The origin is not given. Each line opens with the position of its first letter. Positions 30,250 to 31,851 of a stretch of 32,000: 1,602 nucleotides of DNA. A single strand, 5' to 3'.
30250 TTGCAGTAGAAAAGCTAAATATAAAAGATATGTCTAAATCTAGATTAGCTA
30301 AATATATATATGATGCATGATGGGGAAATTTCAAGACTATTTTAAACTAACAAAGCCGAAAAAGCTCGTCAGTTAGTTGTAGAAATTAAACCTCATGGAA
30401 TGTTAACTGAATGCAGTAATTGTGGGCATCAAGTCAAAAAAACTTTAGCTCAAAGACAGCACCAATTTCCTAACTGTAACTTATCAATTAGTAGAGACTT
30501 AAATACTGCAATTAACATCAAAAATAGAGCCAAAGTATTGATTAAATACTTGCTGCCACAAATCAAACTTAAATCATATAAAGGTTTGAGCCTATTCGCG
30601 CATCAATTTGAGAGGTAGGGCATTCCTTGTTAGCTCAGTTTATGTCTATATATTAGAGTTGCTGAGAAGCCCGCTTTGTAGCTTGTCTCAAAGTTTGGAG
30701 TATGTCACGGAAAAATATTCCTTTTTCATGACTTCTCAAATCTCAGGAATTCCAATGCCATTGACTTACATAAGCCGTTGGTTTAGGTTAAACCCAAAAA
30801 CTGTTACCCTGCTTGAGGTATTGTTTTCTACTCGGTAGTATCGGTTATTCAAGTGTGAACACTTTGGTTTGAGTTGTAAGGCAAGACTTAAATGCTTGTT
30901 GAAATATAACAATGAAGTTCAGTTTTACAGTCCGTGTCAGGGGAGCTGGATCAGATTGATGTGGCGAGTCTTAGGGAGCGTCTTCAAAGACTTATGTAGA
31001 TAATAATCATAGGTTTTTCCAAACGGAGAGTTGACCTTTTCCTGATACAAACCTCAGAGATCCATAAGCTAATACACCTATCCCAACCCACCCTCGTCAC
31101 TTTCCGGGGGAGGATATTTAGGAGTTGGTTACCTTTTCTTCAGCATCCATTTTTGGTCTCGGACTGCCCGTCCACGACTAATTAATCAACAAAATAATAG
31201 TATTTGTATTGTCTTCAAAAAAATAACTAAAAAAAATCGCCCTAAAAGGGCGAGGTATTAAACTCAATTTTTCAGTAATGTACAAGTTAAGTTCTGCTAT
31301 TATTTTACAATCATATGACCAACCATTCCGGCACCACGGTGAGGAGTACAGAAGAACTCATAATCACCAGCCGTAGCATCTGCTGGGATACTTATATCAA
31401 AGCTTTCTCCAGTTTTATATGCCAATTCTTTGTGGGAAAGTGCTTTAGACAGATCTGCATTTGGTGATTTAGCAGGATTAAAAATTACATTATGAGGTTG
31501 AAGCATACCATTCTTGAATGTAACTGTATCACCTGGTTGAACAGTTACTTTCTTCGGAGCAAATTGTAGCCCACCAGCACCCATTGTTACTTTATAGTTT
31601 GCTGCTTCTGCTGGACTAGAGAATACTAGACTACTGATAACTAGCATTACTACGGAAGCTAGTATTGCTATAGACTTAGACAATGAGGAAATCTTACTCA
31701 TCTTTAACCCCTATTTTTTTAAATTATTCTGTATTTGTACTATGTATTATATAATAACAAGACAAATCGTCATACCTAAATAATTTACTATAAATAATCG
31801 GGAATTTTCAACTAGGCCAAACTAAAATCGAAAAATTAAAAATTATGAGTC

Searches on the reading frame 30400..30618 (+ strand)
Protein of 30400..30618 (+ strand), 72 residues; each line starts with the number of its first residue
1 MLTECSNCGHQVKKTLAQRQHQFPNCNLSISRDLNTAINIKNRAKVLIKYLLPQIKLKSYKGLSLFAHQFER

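Call 98: search_protein_families(library=pfam, proteins=[window:30400-30618:+], max_evalue=0.01)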
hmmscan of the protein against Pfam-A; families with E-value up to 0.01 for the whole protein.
window:30400-30618:+ (72 aa): 1 family
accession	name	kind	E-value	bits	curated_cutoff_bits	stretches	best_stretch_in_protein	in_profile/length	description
PF07282.18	Cas12f1-like_TNB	-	1e-07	32.4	26.3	1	4-40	30-60/60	Cas12f1-like, TNB domain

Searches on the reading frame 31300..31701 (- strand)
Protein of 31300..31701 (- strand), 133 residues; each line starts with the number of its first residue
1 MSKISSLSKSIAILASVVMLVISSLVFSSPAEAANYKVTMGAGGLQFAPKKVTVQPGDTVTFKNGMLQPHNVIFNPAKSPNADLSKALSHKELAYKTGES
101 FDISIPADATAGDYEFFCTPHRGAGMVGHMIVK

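Call 8: search_protein_families(library=pfam, proteins=[window:31300-31701:-], max_evalue=0.001)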
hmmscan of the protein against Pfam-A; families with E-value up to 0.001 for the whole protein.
window:31300-31701:- (133 aa): 2 families
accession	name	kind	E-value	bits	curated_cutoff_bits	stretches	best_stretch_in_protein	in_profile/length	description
PF00127.26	Copper-bind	-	6.9e-21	75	21.2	1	35-133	2-99/99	Copper binding proteins, plastocyanin/azurin family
PF13473.12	Cupredoxin_1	-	1.5e-06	28.6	27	1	16-132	5-104/104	Cupredoxin-like domain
